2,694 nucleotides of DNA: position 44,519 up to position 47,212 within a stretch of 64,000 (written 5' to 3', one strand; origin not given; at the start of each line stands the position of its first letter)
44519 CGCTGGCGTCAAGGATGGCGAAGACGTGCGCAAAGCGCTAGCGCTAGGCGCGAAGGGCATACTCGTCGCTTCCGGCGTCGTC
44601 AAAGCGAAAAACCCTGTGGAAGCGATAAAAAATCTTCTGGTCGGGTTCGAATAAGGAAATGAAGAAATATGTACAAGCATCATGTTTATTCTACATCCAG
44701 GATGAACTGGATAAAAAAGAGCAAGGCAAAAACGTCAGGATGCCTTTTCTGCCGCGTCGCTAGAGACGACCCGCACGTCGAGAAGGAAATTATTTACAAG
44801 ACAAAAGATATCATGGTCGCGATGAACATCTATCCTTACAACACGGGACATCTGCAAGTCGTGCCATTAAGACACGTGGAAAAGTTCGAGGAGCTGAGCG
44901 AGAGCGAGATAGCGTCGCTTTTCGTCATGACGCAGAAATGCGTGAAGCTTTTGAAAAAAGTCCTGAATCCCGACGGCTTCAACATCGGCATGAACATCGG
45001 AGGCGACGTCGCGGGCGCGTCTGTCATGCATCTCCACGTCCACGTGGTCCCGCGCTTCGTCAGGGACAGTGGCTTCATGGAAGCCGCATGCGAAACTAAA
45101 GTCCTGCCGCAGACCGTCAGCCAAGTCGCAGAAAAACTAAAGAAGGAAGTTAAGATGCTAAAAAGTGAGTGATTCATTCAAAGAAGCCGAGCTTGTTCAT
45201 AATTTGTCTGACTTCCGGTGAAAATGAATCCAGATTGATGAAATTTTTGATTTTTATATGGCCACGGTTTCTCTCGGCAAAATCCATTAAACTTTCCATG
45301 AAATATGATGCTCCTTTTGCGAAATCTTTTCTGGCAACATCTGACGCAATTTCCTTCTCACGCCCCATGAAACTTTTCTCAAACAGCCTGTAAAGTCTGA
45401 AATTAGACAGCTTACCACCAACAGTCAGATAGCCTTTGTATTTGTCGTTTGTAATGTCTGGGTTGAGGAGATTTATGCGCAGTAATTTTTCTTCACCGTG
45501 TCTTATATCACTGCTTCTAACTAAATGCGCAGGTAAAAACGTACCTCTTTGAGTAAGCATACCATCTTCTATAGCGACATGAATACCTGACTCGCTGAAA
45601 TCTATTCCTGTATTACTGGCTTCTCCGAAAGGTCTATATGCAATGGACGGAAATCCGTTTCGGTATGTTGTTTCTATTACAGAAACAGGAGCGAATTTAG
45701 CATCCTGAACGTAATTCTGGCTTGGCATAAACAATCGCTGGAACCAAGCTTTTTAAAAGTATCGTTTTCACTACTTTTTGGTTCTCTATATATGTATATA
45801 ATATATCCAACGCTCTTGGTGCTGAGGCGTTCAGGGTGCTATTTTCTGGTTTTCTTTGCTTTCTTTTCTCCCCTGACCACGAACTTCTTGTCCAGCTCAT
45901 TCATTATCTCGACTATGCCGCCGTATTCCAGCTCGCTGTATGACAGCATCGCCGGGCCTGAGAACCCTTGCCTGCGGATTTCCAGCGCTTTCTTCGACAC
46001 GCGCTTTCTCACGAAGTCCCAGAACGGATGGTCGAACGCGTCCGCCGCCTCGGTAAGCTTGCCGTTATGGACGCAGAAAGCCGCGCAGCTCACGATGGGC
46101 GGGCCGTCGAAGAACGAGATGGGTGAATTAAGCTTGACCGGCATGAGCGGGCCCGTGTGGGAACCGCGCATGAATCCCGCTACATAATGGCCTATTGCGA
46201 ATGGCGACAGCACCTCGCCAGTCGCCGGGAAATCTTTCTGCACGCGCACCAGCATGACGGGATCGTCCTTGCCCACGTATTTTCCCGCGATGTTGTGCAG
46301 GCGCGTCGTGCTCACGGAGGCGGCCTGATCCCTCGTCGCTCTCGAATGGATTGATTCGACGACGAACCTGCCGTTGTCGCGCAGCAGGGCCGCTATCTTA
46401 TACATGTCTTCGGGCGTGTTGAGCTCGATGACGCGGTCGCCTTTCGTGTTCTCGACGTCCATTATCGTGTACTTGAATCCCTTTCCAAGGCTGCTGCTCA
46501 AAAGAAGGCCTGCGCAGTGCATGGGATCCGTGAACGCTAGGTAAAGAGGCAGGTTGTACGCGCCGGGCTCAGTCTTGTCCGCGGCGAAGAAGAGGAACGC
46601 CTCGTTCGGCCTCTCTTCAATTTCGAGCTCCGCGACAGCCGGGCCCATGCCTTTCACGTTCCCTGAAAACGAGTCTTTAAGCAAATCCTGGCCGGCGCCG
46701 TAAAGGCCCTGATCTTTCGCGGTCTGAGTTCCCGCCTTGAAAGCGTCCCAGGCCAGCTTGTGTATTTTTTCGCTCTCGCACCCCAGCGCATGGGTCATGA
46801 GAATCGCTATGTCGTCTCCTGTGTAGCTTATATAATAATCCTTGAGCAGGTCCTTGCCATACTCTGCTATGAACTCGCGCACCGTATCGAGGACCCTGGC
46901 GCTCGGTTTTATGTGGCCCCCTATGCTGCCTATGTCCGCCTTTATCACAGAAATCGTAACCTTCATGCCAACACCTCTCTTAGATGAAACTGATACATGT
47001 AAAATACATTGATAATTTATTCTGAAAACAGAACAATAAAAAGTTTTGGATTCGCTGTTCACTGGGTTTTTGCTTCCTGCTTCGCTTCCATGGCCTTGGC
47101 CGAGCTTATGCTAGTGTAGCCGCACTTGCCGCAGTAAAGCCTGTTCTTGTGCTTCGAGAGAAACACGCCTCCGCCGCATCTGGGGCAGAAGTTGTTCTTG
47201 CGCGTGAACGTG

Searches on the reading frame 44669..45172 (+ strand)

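Call 34: search_protein_families(library=pfam, proteins=[window:44669-45172:+], max_evalue=0.0001)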
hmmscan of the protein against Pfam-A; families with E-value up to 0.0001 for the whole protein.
window:44669-45172:+ (167 aa): 2 families
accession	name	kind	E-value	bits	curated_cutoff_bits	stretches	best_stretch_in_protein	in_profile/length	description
PF01230.28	HIT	-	4e-20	72.7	21.5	1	37-130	4-96/98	HIT domain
PF11969.13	DcpS_C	-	1e-12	49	24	1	25-127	2-100/114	Scavenger mRNA decapping enzyme C-term binding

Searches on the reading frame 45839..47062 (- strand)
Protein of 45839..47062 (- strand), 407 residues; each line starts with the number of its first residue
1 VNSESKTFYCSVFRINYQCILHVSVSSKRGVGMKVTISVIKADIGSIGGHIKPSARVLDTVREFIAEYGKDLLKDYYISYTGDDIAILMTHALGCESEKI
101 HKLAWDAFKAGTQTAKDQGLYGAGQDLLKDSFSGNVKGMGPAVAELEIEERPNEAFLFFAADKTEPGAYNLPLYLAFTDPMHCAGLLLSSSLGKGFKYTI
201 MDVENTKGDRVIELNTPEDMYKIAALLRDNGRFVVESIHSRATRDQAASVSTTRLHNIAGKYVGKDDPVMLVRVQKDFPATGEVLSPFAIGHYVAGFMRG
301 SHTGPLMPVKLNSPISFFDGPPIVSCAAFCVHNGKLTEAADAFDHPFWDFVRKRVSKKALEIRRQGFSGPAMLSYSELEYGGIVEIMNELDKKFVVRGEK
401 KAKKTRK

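Call 10: search_protein_families(library=pfam, proteins=[window:45839-47062:-])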
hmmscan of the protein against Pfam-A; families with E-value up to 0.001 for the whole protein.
window:45839-47062:- (407 aa): 1 family
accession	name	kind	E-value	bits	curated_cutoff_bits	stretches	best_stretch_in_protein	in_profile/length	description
PF01950.21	FBPase_3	-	1.1e-159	531.8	25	1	34-394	1-360/361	Fructose-1,6-bisphosphatase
